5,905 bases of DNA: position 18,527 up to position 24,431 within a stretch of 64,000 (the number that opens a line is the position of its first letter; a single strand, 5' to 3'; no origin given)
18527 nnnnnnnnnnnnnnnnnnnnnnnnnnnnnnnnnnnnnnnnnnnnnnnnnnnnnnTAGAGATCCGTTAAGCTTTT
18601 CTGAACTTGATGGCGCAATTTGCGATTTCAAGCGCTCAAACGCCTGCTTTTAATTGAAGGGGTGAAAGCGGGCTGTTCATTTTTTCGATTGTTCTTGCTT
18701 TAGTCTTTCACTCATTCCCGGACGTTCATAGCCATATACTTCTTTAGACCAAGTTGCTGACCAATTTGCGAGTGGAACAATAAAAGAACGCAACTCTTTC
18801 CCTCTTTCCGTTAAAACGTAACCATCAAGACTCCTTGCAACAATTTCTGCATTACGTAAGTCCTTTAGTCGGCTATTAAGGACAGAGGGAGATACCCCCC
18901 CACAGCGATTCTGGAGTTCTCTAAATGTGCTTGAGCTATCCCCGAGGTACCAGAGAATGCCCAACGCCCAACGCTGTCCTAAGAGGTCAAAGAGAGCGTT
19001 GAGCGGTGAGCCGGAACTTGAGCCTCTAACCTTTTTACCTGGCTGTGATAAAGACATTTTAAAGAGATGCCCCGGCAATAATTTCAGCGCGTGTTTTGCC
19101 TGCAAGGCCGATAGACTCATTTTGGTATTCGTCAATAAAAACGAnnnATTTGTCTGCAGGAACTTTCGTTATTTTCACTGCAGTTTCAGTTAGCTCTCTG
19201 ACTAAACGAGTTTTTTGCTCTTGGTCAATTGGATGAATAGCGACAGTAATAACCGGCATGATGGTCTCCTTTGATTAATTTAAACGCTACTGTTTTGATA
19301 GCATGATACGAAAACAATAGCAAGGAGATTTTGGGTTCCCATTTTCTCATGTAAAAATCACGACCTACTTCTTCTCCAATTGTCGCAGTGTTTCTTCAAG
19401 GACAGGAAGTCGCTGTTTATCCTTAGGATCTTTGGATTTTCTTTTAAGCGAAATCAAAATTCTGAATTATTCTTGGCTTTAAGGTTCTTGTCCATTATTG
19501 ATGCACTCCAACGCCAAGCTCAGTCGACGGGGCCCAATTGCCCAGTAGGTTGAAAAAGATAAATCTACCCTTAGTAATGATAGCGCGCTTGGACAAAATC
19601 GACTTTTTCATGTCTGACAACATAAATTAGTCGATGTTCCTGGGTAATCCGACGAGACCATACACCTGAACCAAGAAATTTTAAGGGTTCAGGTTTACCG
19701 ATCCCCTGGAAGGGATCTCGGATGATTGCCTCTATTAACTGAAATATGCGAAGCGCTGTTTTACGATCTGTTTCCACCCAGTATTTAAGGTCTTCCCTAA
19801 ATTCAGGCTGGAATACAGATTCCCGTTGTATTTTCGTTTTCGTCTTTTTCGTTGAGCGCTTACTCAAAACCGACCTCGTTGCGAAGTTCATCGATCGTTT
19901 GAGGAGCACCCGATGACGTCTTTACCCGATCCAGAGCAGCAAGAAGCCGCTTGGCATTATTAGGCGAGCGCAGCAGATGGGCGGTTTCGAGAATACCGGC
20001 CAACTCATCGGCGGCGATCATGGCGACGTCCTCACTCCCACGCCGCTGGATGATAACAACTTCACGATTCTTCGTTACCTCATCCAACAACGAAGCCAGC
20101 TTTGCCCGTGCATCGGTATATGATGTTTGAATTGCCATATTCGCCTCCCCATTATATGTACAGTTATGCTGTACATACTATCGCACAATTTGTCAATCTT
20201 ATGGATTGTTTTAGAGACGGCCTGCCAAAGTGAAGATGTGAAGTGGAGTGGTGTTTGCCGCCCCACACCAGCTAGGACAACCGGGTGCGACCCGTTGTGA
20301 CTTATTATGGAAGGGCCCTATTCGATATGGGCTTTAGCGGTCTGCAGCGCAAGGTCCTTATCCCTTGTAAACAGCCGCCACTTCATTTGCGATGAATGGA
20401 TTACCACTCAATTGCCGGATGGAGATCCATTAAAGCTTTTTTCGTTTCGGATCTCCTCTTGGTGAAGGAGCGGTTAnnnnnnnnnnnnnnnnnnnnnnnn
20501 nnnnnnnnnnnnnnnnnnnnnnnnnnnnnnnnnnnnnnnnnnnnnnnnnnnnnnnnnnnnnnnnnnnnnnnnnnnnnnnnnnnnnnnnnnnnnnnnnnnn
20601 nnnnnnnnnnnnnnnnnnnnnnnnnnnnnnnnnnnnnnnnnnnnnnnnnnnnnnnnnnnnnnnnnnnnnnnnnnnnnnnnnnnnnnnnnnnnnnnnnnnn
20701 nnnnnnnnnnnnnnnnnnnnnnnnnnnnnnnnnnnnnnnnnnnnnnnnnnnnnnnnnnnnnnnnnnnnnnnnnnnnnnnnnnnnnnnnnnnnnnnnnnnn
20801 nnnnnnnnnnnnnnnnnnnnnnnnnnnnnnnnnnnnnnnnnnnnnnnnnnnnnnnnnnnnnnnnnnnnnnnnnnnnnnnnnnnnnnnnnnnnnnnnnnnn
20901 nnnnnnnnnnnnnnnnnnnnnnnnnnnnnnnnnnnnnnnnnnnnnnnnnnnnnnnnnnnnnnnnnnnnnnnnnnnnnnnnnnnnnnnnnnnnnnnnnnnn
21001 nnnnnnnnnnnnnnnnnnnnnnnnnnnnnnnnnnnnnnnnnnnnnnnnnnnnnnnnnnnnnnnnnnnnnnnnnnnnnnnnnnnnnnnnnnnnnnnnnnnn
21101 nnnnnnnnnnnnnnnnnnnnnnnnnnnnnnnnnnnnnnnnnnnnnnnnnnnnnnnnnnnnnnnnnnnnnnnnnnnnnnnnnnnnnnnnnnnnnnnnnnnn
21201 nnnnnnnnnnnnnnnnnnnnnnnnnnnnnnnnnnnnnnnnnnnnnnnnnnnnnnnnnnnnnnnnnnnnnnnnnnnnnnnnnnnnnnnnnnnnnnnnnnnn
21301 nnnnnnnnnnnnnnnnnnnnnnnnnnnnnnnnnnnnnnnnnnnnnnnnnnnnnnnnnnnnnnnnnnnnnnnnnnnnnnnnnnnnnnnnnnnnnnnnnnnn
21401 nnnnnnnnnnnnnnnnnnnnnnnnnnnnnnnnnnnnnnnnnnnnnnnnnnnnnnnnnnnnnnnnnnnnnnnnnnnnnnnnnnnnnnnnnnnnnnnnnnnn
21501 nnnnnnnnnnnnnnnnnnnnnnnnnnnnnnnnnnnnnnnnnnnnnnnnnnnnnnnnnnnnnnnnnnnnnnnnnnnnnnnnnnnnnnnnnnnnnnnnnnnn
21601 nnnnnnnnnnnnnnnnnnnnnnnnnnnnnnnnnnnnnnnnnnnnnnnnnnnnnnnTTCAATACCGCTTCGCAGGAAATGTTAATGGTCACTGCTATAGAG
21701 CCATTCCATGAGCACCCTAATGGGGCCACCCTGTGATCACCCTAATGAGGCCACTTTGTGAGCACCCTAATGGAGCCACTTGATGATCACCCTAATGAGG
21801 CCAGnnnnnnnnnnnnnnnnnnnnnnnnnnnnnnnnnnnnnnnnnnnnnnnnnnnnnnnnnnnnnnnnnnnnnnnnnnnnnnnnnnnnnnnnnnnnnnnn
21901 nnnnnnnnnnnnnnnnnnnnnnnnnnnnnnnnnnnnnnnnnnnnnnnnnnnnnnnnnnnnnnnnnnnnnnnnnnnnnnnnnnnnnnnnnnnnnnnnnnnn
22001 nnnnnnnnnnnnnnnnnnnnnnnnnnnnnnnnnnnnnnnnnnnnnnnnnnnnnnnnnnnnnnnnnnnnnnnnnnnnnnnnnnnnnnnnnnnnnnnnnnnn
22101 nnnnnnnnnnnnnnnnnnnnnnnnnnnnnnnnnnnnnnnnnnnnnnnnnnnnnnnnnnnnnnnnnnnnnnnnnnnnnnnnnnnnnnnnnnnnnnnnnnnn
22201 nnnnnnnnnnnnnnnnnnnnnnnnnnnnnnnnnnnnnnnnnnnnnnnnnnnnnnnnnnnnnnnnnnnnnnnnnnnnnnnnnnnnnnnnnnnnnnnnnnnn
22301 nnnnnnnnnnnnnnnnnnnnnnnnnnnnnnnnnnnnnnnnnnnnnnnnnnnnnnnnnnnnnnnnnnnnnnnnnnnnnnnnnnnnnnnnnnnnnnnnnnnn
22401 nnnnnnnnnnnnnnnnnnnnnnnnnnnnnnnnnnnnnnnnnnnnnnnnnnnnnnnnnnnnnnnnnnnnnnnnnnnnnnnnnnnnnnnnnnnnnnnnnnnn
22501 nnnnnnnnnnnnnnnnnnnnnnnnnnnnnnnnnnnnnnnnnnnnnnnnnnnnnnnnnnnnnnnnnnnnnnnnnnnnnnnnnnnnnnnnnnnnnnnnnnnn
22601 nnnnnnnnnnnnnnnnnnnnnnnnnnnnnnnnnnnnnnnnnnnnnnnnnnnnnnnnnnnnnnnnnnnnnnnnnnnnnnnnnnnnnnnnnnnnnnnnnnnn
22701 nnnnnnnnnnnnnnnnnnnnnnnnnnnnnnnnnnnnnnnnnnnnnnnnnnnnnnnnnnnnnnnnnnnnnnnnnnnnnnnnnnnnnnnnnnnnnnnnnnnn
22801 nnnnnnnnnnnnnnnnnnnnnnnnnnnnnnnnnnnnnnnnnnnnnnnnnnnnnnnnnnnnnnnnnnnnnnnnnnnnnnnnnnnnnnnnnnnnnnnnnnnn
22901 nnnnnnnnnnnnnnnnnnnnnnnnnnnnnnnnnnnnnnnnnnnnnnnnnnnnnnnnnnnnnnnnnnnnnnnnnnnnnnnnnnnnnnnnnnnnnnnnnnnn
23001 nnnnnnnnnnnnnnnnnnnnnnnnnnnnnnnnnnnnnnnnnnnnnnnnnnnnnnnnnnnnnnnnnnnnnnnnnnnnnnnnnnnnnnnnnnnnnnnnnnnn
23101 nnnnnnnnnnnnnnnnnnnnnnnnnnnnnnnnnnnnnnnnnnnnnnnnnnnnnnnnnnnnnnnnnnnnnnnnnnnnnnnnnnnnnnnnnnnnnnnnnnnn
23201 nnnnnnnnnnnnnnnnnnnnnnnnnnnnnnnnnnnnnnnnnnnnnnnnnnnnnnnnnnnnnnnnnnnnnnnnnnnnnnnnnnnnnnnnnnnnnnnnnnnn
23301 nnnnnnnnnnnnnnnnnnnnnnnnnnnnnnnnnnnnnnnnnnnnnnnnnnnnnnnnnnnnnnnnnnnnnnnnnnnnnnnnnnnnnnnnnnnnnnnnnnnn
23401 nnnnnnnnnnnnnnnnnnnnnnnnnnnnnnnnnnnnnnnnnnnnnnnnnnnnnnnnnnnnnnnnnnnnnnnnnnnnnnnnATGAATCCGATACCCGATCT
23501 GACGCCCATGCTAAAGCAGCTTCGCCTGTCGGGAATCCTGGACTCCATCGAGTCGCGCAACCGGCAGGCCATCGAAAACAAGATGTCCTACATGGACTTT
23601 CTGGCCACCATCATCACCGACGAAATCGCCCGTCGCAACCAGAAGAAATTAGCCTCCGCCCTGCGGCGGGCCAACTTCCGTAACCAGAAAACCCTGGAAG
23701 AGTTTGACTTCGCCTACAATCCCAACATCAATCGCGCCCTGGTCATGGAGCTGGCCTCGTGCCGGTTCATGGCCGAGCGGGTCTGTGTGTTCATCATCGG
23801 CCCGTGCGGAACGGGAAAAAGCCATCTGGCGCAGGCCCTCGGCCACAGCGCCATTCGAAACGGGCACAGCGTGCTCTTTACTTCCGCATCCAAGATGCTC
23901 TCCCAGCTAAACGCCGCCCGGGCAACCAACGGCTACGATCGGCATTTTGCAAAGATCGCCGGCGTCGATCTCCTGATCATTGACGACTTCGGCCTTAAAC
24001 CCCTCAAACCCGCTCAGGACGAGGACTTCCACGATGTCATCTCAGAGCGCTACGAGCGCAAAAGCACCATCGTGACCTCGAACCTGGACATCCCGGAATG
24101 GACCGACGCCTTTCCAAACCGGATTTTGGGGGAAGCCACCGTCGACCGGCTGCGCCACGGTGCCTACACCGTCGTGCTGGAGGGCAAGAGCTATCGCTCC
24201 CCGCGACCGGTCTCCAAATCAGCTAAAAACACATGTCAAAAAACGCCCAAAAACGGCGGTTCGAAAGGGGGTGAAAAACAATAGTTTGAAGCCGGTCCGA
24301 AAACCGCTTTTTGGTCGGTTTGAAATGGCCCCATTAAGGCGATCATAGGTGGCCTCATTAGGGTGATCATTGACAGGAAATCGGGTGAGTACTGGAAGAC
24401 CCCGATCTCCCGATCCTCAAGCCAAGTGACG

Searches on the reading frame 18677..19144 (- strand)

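Call 96: search_protein_families(library=pfam, proteins=[window:18677-19144:-], max_evalue=0.001)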
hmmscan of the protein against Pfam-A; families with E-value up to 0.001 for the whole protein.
window:18677-19144:- (155 aa): 2 families
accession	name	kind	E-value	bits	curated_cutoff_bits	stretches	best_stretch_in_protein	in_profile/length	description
PF01638.23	HxlR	-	6.8e-13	48.7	20.8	1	54-135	1-89/91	HxlR-like helix-turn-helix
PF24038.1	DUF7347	-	0.00027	21.5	27.6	1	51-120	4-75/77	Domain of unknown function (DUF7347)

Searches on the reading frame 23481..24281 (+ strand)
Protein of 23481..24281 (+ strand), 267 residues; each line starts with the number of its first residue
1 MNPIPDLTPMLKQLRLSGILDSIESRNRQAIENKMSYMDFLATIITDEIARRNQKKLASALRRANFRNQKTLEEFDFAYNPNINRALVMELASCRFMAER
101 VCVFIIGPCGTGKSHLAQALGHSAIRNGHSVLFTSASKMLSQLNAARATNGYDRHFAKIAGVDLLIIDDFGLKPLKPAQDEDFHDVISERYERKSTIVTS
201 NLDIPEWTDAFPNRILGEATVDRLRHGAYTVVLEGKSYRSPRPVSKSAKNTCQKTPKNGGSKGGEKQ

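Call 96: search_protein_families(library=pfam, proteins=[window:23481-24281:+], max_evalue=0.001)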
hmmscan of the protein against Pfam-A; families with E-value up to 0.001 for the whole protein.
window:23481-24281:+ (267 aa): 4 families
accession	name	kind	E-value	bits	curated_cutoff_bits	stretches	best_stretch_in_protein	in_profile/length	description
PF01695.23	IstB_IS21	-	1.2e-62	211.9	24.1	1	11-240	3-232/238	IstB-like ATP binding protein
PF00308.24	Bac_DnaA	-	6.5e-10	39.9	23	1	99-215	33-151/162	Bacterial DnaA ATPAse domain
PF13191.12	AAA_16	-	8e-05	23.6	32.6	1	101-191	25-124/167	AAA ATPase domain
PF20720.3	nSTAND3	-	0.00011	22.4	27.2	0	97-136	14-53/155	Novel STAND NTPase 3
